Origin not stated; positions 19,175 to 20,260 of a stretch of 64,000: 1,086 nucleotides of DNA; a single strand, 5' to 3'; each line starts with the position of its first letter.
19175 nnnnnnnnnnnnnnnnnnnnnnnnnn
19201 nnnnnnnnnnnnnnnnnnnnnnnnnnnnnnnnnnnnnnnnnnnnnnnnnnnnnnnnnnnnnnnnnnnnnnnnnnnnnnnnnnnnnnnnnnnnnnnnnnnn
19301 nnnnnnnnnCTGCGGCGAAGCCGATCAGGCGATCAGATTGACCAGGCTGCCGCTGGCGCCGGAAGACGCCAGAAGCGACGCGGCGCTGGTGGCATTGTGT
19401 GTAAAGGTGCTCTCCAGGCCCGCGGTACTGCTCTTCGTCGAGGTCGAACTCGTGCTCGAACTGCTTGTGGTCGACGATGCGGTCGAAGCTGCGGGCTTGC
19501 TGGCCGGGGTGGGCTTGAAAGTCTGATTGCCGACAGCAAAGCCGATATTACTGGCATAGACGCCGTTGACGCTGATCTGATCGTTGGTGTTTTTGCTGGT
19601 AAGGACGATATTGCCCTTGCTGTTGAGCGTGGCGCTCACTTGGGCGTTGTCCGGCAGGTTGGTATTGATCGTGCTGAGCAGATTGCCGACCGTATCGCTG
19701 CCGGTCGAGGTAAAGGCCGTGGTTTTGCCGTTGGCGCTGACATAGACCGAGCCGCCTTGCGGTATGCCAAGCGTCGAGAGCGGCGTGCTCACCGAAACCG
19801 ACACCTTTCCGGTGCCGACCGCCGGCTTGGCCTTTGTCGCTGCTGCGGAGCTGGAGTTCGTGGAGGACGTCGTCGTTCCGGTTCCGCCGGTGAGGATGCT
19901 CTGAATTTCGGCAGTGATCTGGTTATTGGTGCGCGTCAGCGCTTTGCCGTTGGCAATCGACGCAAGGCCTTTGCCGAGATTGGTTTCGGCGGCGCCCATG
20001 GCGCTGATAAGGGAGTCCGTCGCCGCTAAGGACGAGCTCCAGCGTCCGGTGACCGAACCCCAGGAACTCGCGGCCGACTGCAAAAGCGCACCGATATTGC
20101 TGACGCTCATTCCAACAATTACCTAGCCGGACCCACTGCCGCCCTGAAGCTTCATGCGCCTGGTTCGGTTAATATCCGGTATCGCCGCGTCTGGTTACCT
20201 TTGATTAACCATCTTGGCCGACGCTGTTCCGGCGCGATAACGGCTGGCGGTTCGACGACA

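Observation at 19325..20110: Orphan Ser/Thr-rich 261-aa protein that shares the flagellin/hook variable-domain module but lacks flagellin termini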

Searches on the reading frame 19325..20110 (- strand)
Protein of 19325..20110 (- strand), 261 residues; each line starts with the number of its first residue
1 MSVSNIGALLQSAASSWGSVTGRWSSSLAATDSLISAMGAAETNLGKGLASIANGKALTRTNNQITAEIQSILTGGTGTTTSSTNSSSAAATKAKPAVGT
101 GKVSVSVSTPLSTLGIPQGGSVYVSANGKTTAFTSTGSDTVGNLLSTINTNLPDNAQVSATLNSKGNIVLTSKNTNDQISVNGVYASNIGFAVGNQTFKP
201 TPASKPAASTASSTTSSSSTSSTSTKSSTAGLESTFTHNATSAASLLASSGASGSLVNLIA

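Call 3: search_protein_families(library=pfam, proteins=[window:19325-20110:-], max_evalue=1)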
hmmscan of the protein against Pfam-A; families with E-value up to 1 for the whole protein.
window:19325-20110:- (261 aa): 1 family
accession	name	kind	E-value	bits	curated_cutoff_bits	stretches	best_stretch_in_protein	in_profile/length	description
PF03990.20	DUF348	-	0.0021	18.2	24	1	122-162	1-40/41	G5-linked-Ubiquitin-like domain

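Call 4: search_protein_families(library=ncbifam, proteins=[window:19325-20110:-], max_evalue=1)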
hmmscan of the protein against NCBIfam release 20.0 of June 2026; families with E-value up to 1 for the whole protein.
window:19325-20110:- (261 aa): 0 families

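Call 6: find_homologous_proteins(query=window:19325-20110:-, max_evalue=0.001)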
Query window:19325-20110:- (261 aa): 391 proteins with E <= 0.001 among 8000 candidates; the best 120 are listed.
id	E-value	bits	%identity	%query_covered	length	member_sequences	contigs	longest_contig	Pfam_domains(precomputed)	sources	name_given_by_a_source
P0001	5.7e-141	486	100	100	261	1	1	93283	-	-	-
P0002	9.0e-128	442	88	100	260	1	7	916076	-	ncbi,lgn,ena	ncbi:MAG: hypothetical protein WBQ24_08290 [Xanthobacteraceae bacterium]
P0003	2.0e-127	441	87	100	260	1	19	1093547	-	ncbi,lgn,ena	ncbi:MAG: hypothetical protein WBD33_21830 [Xanthobacteraceae bacterium]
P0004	1.3e-125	435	86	100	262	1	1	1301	-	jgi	jgi:hypothetical protein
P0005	7.3e-124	430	85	100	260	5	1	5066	-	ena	-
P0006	1.8e-121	422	85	100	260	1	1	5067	-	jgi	jgi:hypothetical protein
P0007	1.3e-120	419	85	100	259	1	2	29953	-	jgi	jgi:hypothetical protein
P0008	1.8e-117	409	81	100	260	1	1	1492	-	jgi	jgi:hypothetical protein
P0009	3.2e-114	398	82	100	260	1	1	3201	-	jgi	jgi:hypothetical protein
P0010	7.4e-114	397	82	100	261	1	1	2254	-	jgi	jgi:hypothetical protein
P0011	1.4e-113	396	88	79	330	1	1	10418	-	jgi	jgi:mucin-6/19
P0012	1.4e-104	367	85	86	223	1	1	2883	-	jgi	jgi:hypothetical protein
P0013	3.4e-102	359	80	92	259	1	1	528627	-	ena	-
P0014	1.1e-96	341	71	100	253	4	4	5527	-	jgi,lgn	jgi:hypothetical protein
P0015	1.5e-96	340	71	100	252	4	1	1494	-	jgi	jgi:hypothetical protein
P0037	2.5e-74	268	59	100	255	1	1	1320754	-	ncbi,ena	-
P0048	4.5e-73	264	62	100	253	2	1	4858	-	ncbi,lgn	-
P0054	2.4e-72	261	61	100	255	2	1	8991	-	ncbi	-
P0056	4.5e-72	260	61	100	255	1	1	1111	-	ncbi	-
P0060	1.2e-70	256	60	100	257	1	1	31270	-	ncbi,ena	-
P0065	1.4e-69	252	57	97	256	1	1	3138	-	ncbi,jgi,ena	jgi:chitinase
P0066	2.7e-69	251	57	97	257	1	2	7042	-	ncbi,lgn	-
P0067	1.7e-68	249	52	100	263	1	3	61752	-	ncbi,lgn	-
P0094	6.1e-58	214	54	96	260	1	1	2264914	-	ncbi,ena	-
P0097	2.6e-57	212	53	94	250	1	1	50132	-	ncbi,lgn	ncbi:MAG: hypothetical protein WAV27_11610 [Xanthobacteraceae bacterium]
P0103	2.2e-56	209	53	77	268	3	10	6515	-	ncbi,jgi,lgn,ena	jgi:hypothetical protein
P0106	9.4e-56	207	56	90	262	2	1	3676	-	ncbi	-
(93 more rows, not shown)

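Call 8: search_solved_structures(query=window:19325-20110:-, max_evalue=10, show_alignments=2)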
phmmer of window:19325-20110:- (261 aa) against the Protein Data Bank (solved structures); distinct sequences matched with E-value up to 10: 0.

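Call 11: search_solved_structures(query=A1, max_evalue=10, show_alignments=3)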
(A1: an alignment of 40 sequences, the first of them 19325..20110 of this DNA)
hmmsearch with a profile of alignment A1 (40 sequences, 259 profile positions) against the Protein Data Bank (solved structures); distinct sequences matched with E-value up to 10: 9.
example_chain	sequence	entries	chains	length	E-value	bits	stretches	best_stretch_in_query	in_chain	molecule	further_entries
7fd2_B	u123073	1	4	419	0.23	13.9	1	116-166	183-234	Envelope glycoprotein 2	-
7vga_B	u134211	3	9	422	0.24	13.9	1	116-166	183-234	Spike glycoprotein E2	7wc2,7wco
4zlr_A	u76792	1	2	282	0.33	13.4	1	113-174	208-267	Brain tumor protein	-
2auk_A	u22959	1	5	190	0.34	13.4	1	148-175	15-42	DNA-directed RNA polymerase beta' chain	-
1q7f_A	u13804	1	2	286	0.35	13.4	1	113-174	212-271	brain tumor CG10719-PA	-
5ex7_A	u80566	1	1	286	0.35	13.4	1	113-174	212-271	Brain tumor protein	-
7v4t_B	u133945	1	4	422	0.53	12.8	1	116-166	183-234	E2 glycoprotein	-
6vyv_E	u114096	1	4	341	2.1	10.8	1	116-166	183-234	E2 glycoprotein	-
2dc0_A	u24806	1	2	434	3.3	10.1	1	87-128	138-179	probable amidase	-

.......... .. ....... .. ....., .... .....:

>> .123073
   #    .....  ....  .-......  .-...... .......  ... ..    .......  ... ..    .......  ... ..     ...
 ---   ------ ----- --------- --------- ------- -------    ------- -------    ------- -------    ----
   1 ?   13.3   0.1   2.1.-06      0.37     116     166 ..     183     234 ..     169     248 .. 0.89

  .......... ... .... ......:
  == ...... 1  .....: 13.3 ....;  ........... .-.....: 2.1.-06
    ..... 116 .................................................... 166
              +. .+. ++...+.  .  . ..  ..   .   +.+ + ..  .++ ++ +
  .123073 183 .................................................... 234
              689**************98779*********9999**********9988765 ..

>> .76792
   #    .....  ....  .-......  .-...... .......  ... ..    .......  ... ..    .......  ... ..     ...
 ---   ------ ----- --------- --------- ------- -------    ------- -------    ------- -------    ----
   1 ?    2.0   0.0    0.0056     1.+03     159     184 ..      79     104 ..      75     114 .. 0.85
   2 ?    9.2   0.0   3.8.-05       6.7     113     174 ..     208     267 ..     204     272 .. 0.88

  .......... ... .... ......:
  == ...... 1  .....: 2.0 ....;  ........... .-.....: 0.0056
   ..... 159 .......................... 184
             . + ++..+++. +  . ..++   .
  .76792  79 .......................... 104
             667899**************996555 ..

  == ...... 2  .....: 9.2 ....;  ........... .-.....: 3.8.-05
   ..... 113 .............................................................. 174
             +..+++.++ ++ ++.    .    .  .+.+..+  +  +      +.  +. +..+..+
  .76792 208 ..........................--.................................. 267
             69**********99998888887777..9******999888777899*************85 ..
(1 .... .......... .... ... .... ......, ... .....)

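Call 13: find_encoding_contigs(protein=P0094, flank=10000, max_places=2)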
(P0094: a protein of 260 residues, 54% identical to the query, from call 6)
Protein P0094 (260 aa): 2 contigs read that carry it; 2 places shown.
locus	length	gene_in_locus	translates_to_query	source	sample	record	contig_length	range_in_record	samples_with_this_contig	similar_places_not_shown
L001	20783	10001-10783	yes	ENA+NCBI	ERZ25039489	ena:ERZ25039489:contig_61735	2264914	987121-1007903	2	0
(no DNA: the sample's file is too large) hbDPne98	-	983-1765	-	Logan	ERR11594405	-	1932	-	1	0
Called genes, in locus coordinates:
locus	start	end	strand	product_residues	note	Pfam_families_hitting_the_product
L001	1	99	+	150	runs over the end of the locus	-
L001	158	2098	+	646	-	PF13432:TPR_16, PF00515:TPR_1, PF07719:TPR_2, PF13414:TPR_11, PF13432:TPR_16, PF00515:TPR_1, PF07719:TPR_2, PF13414:TPR_11, +22 more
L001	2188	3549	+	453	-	PF00296:Bac_luciferase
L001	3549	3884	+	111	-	-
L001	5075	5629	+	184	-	-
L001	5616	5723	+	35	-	-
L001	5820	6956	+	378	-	PF04404:ERF, PF06147:DUF968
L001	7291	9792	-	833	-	-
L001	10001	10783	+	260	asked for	-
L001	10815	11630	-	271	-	-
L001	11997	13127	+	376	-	PF00669:Flagellin_N, PF00700:Flagellin_C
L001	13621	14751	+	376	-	-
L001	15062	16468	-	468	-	PF13522:GATase_6, PF13537:GATase_7, PF00733:Asn_synthase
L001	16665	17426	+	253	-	PF07378:FlbT, PF07309:FlaF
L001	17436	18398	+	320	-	PF04989:RMNT_CmcI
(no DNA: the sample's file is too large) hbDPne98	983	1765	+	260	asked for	-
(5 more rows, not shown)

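Call 14: find_encoding_contigs(protein=P0037, flank=10000, max_places=2)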
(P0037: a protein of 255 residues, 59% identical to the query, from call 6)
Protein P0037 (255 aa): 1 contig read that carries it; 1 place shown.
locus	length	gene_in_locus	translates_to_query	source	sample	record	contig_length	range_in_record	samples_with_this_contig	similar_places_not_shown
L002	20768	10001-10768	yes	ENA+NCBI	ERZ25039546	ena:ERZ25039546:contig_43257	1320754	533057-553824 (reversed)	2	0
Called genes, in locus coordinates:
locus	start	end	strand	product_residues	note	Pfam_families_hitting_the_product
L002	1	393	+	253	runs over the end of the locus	PF02107:FlgH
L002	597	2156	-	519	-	PF14559:TPR_19 (weak), PF13432:TPR_16, PF13424:TPR_12 (weak), PF00515:TPR_1 (weak), PF07719:TPR_2 (weak), PF13432:TPR_16, PF14559:TPR_19, PF13371:TPR_9 (weak), +9 more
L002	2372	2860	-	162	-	PF21157:DksA_N, PF01258:zf-dskA_traR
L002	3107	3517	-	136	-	PF10768:FliX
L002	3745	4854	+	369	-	PF02119:FlgI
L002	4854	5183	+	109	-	PF10135:Rod-binding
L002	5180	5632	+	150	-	-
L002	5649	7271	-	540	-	PF00515:TPR_1 (faint), PF07719:TPR_2 (faint), PF12895:ANAPC3 (faint), PF13432:TPR_16 (weak), PF13424:TPR_12 (weak), PF13371:TPR_9 (weak), PF13424:TPR_12 (weak), PF13371:TPR_9 (weak), +7 more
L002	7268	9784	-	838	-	-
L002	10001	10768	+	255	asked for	-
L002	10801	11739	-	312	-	-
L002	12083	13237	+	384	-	PF00669:Flagellin_N, PF00700:Flagellin_C (weak)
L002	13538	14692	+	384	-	PF00669:Flagellin_N, PF00700:Flagellin_C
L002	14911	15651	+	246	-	PF07378:FlbT, PF07309:FlaF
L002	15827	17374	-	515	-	PF13522:GATase_6, PF13537:GATase_7, PF00733:Asn_synthase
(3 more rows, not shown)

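Call 16: find_related_loci(query=A1, collection=genome_contigs, flank=8000)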
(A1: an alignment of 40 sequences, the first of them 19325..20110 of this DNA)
Query A1 (261 aa) in genome_contigs; peptide patterns used: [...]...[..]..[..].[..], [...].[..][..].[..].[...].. (x = any residue, [..] = any of these).
113 stretches matched a pattern; 74 encode a relative of the query (tblastn E <= 1e-3); 72 distinct loci.
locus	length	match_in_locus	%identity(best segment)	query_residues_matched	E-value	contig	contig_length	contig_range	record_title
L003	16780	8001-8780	88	1-261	1e-125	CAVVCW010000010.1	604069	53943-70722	MAG: uncultured Alphaproteobacteria bacterium isolate MFD02671.bin.1.139 genome assembly, contig: contig_37599, whole ge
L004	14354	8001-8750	75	1-260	2e-86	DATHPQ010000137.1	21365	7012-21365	MAG TPA_asm: Xanthobacteraceae bacterium isolate SMAG_U12715 k141_139475, whole genome shotgun sequence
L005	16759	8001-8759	63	1-260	5e-82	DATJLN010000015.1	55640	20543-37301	MAG TPA_asm: Xanthobacteraceae bacterium isolate SMAG_U14810 k141_4545288, whole genome shotgun sequence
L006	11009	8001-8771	61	4-261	9e-76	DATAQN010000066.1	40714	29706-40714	MAG TPA_asm: Xanthobacteraceae bacterium isolate SMAG_U5468 k141_4140567, whole genome shotgun sequence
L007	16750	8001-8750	55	1-261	1e-73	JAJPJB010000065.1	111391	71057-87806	MAG: Hyphomicrobiaceae bacterium isolate Centralia_MAG_41 k107_15838571, whole genome shotgun sequence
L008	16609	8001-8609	65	1-204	5e-73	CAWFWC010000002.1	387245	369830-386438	MAG: uncultured Alphaproteobacteria bacterium isolate MFD04967.bin.1.135 genome assembly, contig: contig_11075, whole ge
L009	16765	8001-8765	59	1-261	2e-72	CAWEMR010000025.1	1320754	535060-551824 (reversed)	MAG: uncultured Alphaproteobacteria bacterium isolate MFD05521.bin.1.134 genome assembly, contig: contig_43257, whole ge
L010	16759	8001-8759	54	12-261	1e-61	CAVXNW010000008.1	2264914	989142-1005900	MAG: uncultured Alphaproteobacteria bacterium isolate MFD01872.bin.1.12 genome assembly, contig: contig_61735, whole gen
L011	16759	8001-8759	56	2-261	3e-58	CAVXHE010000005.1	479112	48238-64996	MAG: uncultured Alphaproteobacteria bacterium isolate MFD05521.bin.2.1 genome assembly, contig: contig_26558, whole geno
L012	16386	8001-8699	55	25-260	2e-54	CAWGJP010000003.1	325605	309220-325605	MAG: uncultured Alphaproteobacteria bacterium isolate MFD02671.bin.1.117 genome assembly, contig: contig_18468, whole ge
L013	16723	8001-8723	51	25-260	4e-54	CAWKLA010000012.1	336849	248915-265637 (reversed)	MAG: uncultured Alphaproteobacteria bacterium isolate MFD04540.bin.2.36 genome assembly, contig: contig_31593, whole gen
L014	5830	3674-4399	50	32-260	2e-53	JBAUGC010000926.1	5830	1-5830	MAG: Xanthobacteraceae bacterium isolate MFD10772_ilm_asm_bin28 k127_526195, whole genome shotgun sequence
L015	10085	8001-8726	51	32-260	4e-52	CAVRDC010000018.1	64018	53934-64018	MAG: uncultured Alphaproteobacteria bacterium isolate MFD03399.bin.2.84 genome assembly, contig: contig_28481, whole gen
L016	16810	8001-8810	46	1-260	6e-53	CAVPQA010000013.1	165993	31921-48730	MAG: uncultured Alphaproteobacteria bacterium isolate MFD00008.bin.2.118 genome assembly, contig: contig_23814, whole ge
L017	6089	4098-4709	53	1-202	3e-51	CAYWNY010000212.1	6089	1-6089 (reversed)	MAG TPA_asm: uncultured Hyphomicrobiales bacterium isolate binchicken_co3_582 genome assembly, contig: NODE_42522_length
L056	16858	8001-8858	39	1-261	5e-25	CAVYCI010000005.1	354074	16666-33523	MAG: uncultured Alphaproteobacteria bacterium isolate MFD04540.bin.2.25 genome assembly, contig: contig_18820, whole gen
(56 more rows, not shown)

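Call 20: predict_structure(alignment_id=A1)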
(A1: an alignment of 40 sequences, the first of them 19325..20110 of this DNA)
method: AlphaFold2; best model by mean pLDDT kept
length: 261 residues; sequences in the alignment: 40
mean_pLDDT: 62.0   pTM: 0.42
mean pLDDT of the five models: 62.0, 60.0, 59.9, 58.3, 57.1
residues with pLDDT >= 90: 11; 70-90: 99; 50-70: 47; < 50: 104
segments of 3 or more residues with pLDDT < 50: 1-8, 10-34, 75-89, 209-261
pLDDT, mean of each block of 10 residues (from residue 1): 43 43 40 51 54 61 64 46 38 75 88 86 87 90 89 85 87 82 83 73 60 34 32 37 44 42 42
secondary structure, 60 per line:
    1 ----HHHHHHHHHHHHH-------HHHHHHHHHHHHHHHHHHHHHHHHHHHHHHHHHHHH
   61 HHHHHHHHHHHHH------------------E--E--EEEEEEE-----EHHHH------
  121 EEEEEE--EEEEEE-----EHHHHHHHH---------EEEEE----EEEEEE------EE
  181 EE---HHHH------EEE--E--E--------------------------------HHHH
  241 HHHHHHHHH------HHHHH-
elements in order: H5-17 H25-73 E98-104 H111-114 E121-126 E129-134 H141-148 E158-162 E167-172 E179-182 H186-189 E196-198 H237-249 H256-260

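Call 29: fold_search(model_id=the predicted structure, library=pdb)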
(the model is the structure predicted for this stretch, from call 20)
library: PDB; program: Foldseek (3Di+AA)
matches with E <= 10: 301; with E <= 0.001: 2
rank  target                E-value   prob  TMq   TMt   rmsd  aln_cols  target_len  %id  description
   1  8kee_A                8.5e-04  1.00  0.25  0.14   5.1       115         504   26  Cyanophage A-1(L) sheath-tube (released 2024-04-10)
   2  8kee_C                9.5e-04  1.00  0.24  0.13   5.4       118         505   24  Cyanophage A-1(L) sheath-tube (released 2024-04-10)
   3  9n8g_C                1.1e-03  1.00  0.30  0.21   3.7       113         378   11  In situ sheathed FlaA flagellar filament of Vibrio cholerae (released 2025-09-24)
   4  9n8a_A1               3.5e-03  1.00  0.30  0.21   4.8       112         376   13  In situ structure of the sheathed FlaD flagellar filament in Vibrio cholerae (released 2025-09-24)
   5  9n8h_A                3.9e-03  1.00  0.30  0.21   3.5       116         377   13  In situ sheathed flagellar filament of Vibrio cholerae resolved with helical reconstruction. (released 2025-09-24)
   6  9n8g_A                4.4e-03  1.00  0.30  0.21   3.7       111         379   11  In situ sheathed FlaA flagellar filament of Vibrio cholerae (released 2025-09-24)
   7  5jxl                  6.0e-03  0.92  0.22  0.08  12.1       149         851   13  Cryo-EM structure of the flagellar hook of Campylobacter jejuni (released 2016-11-16)
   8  8erm_A                7.6e-03  0.87  0.20  0.25  12.4       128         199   16  Crystal structure of FliC D2/D3 domains from Pseudomonas aeruginosa PAO1 (released 2023-05-17)
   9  9yh1_A1               8.5e-03  1.00  0.26  0.15   5.2       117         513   26  Structure of flagellin FlaB filament in H. pylori (released 2026-02-25)
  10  9u4r_AC               9.0e-03  0.96  0.27  0.17   9.7       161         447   14  Structure of the intial complex in filament assembly at 3.23 angstroms resolution, conformation 2. (released 2026-03-25)
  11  8foy                  9.6e-03  0.93  0.23  0.13   8.3       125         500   18  Structure of Agrobacterium tumefaciens bacteriophage Milano contracted tail-sheath (released 2024-01-17)
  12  5xbj                  1.2e-02  1.00  0.27  0.16   5.5       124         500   15  The structure of the flagellar hook junction protein HAP1 (FlgK) from Campylobacter jejuni (released 2017-12-06)
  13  7kh1_A6               1.4e-02  1.00  0.31  0.18   4.9       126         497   16  Baseplate Complex for Myoviridae Phage XM1 (released 2021-10-27)
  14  8fop_j                1.4e-02  0.89  0.22  0.14   6.9       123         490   20  Structure of Agrobacterium tumefaciens bacteriophage Milano curved tail (released 2024-01-17)
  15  8fqc_K1               1.4e-02  0.87  0.22  0.13   8.2       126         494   19  Structure of baseplate with receptor binding complex of Agrobacterium phage Milano (released 2024-01-31)
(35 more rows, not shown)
